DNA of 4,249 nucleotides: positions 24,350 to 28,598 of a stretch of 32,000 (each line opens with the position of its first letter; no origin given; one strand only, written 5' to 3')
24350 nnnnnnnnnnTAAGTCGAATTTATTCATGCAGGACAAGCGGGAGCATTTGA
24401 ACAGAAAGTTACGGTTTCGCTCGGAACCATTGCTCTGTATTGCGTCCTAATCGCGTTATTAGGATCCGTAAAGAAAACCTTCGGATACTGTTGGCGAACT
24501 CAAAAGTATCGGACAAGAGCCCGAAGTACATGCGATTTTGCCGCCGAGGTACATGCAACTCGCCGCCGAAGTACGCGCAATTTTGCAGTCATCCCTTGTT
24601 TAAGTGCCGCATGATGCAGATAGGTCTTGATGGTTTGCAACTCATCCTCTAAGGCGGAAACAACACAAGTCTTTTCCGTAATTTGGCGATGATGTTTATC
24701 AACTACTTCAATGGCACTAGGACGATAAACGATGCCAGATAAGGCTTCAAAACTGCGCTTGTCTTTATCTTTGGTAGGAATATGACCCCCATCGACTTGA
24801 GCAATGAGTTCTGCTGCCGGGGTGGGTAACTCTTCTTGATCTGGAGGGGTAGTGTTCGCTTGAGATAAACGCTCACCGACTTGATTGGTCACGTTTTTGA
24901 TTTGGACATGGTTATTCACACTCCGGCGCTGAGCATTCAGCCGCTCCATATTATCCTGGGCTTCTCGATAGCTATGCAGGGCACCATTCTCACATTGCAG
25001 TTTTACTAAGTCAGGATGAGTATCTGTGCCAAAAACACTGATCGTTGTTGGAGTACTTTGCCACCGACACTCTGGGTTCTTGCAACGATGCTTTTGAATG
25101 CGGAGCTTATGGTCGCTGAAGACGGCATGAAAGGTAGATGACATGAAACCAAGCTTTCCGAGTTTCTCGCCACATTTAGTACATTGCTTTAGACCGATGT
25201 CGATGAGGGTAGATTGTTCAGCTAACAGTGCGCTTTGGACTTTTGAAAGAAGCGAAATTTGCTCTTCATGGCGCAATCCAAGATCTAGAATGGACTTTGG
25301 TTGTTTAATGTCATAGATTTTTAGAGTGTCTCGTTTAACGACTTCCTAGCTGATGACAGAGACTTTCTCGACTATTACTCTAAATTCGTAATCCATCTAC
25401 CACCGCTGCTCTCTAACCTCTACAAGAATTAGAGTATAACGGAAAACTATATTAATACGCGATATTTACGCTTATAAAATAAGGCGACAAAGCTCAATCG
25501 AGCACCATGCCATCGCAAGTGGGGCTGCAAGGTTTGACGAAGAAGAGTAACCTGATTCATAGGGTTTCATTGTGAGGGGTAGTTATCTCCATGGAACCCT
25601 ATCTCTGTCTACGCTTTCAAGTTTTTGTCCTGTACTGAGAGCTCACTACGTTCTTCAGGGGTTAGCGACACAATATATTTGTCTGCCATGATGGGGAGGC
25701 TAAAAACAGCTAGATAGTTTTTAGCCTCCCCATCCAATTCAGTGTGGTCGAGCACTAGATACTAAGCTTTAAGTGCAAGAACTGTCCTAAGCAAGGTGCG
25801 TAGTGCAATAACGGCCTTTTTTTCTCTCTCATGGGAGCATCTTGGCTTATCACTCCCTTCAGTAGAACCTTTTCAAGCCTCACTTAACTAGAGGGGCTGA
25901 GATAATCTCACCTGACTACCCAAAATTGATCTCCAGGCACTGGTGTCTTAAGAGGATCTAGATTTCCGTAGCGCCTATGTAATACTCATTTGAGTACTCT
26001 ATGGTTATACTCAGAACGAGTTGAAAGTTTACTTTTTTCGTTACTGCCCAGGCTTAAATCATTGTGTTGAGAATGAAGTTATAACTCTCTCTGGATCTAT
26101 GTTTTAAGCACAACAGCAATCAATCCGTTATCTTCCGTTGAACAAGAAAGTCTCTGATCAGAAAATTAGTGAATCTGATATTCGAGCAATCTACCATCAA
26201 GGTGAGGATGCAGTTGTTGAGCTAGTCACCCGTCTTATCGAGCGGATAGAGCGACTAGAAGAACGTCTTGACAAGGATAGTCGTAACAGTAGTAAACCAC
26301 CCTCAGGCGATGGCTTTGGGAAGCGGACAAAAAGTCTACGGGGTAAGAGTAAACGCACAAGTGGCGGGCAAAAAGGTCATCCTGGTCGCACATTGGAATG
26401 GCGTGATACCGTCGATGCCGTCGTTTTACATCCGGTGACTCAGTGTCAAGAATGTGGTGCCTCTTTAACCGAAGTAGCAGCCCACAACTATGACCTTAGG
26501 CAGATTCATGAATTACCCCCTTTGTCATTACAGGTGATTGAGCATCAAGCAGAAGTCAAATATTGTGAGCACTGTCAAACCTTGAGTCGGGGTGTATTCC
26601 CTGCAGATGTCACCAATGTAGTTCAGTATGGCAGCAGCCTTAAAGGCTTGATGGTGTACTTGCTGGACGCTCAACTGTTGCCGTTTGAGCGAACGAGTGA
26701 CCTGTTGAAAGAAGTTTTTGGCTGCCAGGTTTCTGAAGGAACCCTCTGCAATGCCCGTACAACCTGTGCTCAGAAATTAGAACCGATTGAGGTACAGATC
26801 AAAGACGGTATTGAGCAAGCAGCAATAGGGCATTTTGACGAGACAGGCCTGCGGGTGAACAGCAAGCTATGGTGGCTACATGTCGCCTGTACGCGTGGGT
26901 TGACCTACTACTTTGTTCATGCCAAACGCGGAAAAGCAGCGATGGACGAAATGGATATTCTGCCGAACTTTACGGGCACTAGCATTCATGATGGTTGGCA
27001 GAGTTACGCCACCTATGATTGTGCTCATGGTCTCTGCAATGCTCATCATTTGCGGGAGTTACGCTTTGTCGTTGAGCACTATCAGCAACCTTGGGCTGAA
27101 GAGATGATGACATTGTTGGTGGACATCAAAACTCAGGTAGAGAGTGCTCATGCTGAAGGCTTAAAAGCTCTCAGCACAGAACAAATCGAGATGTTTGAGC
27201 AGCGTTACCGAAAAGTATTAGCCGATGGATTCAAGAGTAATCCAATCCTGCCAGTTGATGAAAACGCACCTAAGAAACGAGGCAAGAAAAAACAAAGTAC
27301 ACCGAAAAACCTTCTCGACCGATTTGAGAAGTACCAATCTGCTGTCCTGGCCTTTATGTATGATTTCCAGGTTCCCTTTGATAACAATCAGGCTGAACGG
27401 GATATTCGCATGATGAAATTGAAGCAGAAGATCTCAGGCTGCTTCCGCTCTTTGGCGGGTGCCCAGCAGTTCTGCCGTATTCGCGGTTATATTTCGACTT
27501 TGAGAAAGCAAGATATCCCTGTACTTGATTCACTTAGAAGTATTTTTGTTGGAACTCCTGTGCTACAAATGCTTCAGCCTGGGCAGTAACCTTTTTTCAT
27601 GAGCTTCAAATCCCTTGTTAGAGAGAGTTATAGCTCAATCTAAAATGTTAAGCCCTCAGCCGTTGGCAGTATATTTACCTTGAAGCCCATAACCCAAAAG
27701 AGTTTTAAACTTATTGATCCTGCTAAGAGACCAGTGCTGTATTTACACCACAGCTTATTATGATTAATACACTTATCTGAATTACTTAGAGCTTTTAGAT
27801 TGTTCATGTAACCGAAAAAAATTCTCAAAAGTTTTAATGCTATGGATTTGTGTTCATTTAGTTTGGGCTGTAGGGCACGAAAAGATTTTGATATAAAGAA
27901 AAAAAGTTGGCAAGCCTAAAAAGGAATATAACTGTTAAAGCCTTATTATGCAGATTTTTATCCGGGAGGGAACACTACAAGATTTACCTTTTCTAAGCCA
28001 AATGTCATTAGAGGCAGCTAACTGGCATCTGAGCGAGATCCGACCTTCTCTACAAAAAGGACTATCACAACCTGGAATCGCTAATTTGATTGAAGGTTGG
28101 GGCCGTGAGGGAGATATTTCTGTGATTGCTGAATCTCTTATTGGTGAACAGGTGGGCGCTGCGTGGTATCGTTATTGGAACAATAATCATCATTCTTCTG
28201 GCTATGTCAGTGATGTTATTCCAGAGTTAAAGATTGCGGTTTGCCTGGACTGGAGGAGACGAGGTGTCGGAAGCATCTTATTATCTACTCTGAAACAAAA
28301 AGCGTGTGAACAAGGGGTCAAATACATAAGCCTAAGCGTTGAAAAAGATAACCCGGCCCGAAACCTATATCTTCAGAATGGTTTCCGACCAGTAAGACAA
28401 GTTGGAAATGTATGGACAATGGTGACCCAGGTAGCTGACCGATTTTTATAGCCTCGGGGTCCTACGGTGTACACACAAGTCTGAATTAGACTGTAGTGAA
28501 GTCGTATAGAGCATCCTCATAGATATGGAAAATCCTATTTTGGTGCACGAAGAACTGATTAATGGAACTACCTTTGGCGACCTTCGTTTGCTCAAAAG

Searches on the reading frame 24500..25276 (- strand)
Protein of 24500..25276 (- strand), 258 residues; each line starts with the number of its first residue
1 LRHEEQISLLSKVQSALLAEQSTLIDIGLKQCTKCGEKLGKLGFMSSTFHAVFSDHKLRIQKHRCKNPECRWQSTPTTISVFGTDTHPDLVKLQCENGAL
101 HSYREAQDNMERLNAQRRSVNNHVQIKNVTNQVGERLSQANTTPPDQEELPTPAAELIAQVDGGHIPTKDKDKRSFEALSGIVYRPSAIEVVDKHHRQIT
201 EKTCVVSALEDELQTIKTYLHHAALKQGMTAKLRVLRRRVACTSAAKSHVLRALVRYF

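Call 16: search_protein_families(library=pfam, proteins=[window:24500-25276:-], max_evalue=0.001)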
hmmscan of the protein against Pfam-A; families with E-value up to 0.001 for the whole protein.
window:24500-25276:- (258 aa): 0 families

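Call 25: search_protein_families(library=ncbifam, proteins=[window:24500-25276:-], max_evalue=0.001)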
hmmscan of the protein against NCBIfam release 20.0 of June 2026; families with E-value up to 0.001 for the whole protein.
window:24500-25276:- (258 aa): 1 family
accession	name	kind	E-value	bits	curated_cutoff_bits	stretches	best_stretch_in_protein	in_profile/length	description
NF033572.1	transpos_ISKra4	equivalog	1.1e-27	97.3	205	1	3-235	29-260/422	ISKra4 family transposase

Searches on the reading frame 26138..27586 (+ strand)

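Call 16: search_protein_families(library=pfam, proteins=[window:26138-27586:+], max_evalue=0.001)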
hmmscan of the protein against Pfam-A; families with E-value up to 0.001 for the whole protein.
window:26138-27586:+ (483 aa): 3 families
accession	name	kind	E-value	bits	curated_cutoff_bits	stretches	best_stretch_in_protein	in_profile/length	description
PF03050.20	DDE_Tnp_IS66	-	2.1e-50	172.2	23.1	1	163-443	3-283/284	Transposase IS66 family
PF20042.4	DUF6444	-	3.8e-15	56.7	27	1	30-85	27-83/85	Family of unknown function (DUF6444)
PF13005.12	zf-IS66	-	1.1e-07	32.6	27.3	1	101-146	2-45/46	zinc-finger binding domain of transposase IS66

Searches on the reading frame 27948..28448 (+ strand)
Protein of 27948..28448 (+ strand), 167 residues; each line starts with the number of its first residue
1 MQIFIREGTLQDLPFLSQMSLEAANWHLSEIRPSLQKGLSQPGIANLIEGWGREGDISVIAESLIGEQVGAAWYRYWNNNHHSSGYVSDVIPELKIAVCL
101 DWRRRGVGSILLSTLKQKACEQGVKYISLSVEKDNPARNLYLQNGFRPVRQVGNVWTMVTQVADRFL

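Call 16: search_protein_families(library=pfam, proteins=[window:27948-28448:+], max_evalue=0.001)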
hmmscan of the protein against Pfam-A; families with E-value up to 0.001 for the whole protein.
window:27948-28448:+ (167 aa): 4 families
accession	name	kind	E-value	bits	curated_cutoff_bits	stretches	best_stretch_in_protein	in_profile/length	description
PF13508.13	Acetyltransf_7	-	4.3e-10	40.3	27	1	60-147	7-83/84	Acetyltransferase (GNAT) domain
PF00583.31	Acetyltransf_1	-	1.1e-09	39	20.7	1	52-146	29-116/116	Acetyltransferase (GNAT) family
PF13673.13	Acetyltransf_10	-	1.6e-06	28.5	23.6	1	97-151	58-112/128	Acetyltransferase (GNAT) domain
PF08445.16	FR47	-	7.6e-05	23.1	22.1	1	100-149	31-80/86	FR47-like protein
